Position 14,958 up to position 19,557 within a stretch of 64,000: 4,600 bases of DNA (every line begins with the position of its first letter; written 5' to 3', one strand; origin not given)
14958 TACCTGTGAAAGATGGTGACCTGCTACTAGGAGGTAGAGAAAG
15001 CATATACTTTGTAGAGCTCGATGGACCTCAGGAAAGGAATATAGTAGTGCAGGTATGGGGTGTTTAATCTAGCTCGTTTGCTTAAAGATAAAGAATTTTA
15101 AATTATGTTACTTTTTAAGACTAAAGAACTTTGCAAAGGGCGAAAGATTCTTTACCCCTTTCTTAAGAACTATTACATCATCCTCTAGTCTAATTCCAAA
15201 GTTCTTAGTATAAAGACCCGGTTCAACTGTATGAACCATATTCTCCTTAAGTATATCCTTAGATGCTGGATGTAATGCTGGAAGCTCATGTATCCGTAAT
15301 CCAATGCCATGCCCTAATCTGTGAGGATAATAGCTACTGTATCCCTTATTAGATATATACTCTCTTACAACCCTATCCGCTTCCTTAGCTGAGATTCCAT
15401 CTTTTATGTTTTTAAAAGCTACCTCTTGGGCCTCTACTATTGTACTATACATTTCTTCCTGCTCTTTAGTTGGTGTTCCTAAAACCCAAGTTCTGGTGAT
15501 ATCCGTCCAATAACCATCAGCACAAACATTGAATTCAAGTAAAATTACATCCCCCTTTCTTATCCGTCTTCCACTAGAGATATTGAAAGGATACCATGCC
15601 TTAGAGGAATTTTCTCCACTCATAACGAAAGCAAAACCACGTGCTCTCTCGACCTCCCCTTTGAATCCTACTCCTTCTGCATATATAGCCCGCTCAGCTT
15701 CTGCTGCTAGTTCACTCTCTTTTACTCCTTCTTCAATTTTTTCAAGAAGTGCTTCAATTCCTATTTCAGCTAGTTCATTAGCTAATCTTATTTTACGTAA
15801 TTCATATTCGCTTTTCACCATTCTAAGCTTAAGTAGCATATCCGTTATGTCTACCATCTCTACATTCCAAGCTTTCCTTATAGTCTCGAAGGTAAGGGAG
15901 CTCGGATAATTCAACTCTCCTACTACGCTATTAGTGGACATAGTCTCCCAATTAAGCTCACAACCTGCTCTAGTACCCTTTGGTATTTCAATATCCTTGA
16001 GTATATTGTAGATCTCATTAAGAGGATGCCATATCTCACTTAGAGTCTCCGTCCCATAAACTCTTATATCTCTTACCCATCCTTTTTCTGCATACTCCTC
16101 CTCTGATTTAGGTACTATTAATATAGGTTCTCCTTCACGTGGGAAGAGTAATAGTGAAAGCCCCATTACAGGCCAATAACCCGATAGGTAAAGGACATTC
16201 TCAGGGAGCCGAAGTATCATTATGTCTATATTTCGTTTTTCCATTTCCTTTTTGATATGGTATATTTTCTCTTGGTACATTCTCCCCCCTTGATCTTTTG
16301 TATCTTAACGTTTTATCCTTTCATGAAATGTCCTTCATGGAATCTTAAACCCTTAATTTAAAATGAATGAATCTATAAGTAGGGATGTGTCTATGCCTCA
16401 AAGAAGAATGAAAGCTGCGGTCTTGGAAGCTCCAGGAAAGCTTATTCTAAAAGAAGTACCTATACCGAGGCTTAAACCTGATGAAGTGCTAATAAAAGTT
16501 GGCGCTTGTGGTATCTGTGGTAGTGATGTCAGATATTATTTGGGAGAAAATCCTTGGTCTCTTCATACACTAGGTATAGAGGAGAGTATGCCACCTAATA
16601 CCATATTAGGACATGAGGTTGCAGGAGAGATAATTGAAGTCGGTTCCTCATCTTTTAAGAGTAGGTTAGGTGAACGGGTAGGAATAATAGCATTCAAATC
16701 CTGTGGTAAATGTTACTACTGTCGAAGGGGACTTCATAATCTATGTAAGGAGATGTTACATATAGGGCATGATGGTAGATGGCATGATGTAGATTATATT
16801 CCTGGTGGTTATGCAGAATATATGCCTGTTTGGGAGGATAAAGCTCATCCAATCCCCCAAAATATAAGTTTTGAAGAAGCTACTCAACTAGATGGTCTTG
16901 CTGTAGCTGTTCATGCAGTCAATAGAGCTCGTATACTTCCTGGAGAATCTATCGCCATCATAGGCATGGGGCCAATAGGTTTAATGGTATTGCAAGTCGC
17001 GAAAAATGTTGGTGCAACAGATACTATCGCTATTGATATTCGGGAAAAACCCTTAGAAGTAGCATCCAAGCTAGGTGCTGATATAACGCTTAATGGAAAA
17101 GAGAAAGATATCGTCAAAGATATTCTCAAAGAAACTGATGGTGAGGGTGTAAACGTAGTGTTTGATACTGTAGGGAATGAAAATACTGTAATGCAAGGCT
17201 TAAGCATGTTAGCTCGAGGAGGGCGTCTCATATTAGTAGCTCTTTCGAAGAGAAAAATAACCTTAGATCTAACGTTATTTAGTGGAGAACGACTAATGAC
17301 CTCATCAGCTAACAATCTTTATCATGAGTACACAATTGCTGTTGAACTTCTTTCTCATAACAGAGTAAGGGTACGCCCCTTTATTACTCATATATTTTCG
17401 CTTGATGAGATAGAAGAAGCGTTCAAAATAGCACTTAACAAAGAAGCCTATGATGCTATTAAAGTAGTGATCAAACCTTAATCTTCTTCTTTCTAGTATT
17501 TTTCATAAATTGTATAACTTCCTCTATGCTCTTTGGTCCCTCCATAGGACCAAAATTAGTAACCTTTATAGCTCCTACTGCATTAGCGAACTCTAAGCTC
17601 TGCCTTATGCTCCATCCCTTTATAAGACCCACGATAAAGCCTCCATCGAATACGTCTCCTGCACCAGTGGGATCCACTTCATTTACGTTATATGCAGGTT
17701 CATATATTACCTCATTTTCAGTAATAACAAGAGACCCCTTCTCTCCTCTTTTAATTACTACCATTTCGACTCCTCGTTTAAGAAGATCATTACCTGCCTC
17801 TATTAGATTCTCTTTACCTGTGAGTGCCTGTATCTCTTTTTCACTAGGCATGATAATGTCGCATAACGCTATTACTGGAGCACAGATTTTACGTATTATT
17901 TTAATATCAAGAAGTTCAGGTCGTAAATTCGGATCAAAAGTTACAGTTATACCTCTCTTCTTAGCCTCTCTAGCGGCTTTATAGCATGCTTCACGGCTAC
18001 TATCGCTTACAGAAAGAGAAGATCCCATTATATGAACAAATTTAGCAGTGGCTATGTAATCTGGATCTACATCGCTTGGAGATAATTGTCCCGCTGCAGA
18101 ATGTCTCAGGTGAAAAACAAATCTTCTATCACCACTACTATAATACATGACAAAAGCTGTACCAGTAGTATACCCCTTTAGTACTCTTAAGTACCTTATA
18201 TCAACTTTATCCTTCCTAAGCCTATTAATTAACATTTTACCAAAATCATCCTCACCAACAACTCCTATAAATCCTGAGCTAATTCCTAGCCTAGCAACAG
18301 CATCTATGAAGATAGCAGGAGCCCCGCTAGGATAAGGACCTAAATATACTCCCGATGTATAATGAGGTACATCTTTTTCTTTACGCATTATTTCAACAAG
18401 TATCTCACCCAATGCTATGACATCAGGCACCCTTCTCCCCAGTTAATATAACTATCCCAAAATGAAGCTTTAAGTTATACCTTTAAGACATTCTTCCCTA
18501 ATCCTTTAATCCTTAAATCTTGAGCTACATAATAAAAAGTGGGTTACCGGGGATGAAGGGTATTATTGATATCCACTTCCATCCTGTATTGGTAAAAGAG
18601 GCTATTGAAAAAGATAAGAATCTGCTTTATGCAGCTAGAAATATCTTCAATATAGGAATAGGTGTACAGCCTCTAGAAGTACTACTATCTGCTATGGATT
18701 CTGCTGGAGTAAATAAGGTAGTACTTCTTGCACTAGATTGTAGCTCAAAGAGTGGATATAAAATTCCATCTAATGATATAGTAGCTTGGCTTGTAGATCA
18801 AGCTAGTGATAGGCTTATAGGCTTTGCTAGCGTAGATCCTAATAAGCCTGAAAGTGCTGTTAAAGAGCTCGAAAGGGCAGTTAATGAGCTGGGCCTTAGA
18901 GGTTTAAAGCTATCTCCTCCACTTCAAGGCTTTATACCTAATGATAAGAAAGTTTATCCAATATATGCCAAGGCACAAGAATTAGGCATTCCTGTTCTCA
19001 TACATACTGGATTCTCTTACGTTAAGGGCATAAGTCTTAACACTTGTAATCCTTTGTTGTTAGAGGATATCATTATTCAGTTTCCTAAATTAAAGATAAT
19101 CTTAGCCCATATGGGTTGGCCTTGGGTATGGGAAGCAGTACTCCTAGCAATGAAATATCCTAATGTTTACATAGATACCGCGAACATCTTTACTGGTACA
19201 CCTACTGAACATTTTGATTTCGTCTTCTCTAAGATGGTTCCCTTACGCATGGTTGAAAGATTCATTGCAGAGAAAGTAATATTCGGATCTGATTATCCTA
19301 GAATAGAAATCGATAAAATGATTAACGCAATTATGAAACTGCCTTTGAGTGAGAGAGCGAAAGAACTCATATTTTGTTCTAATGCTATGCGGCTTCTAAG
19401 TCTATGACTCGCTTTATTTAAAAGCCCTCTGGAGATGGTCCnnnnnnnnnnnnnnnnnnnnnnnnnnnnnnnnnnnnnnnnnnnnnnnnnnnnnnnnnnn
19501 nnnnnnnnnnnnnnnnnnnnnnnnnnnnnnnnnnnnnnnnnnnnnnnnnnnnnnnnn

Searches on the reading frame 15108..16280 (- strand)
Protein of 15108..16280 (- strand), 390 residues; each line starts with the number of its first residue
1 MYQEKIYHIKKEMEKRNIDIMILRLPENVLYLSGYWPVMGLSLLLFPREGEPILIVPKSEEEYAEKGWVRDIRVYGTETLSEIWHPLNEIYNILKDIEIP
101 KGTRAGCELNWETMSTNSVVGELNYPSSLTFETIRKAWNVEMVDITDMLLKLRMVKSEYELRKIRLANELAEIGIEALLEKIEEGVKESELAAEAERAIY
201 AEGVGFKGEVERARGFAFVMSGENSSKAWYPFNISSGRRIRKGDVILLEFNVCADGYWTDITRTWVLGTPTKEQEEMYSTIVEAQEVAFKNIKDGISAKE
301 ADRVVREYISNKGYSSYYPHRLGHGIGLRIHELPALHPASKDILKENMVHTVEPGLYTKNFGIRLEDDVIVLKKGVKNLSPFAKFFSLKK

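Call 68: search_protein_families(library=pfam, proteins=[window:15108-16280:-], max_evalue=0.00001)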
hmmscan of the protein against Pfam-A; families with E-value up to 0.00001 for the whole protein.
window:15108-16280:- (390 aa): 2 families
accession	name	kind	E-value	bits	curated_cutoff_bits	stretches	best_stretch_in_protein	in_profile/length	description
PF00557.29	Peptidase_M24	-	1.6e-55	188.6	23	1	163-371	2-206/208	Metallopeptidase family M24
PF01321.24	Creatinase_N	-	1.3e-13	52.1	22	1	6-155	2-128/128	Creatinase/Prolidase N-terminal domain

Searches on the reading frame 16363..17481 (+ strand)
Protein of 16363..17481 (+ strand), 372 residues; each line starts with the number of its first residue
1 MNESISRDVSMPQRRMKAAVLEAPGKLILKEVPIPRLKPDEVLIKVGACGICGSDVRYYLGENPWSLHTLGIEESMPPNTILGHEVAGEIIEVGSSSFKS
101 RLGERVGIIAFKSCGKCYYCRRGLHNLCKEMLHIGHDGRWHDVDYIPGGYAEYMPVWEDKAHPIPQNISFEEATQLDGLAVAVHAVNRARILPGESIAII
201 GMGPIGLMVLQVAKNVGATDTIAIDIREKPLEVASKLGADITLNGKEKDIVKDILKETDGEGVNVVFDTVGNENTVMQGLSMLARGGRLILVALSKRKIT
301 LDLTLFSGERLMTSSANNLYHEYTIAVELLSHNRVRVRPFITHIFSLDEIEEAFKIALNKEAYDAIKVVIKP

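Call 68: search_protein_families(library=pfam, proteins=[window:16363-17481:+], max_evalue=0.00001)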
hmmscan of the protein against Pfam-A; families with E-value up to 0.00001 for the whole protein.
window:16363-17481:+ (372 aa): 4 families
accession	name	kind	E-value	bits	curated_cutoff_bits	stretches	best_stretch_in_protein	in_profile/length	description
PF00107.32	ADH_zinc_N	-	4.1e-27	95.1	31.8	1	204-330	1-127/129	Zinc-binding dehydrogenase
PF08240.17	ADH_N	-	4.8e-26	91.5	23.5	1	38-166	1-104/104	Alcohol dehydrogenase GroES-like domain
PF13602.12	ADH_zinc_N_2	-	1.5e-11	45.8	27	1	237-355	1-121/134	Zinc-binding dehydrogenase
PF16912.11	Glu_dehyd_C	-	1.9e-09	37.8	34.9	1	186-370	24-209/211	Glucose dehydrogenase C-terminus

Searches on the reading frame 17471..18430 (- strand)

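Call 68: search_protein_families(library=pfam, proteins=[window:17471-18430:-], max_evalue=0.00001)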
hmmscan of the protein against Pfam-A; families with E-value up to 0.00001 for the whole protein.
window:17471-18430:- (319 aa): 1 family
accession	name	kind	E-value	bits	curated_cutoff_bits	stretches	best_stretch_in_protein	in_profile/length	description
PF00294.29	PfkB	-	4.3e-61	207.3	25.8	1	2-297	2-297/302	pfkB family carbohydrate kinase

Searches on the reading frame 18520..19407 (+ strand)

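Call 9: search_protein_families(library=pfam, proteins=[window:18520-19407:+], max_evalue=0.001)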
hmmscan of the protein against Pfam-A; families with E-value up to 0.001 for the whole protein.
window:18520-19407:+ (295 aa): 1 family
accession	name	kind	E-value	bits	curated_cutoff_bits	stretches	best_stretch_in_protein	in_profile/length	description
PF04909.20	Amidohydro_2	-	4.4e-46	158.4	26.4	1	16-294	1-288/289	Amidohydrolase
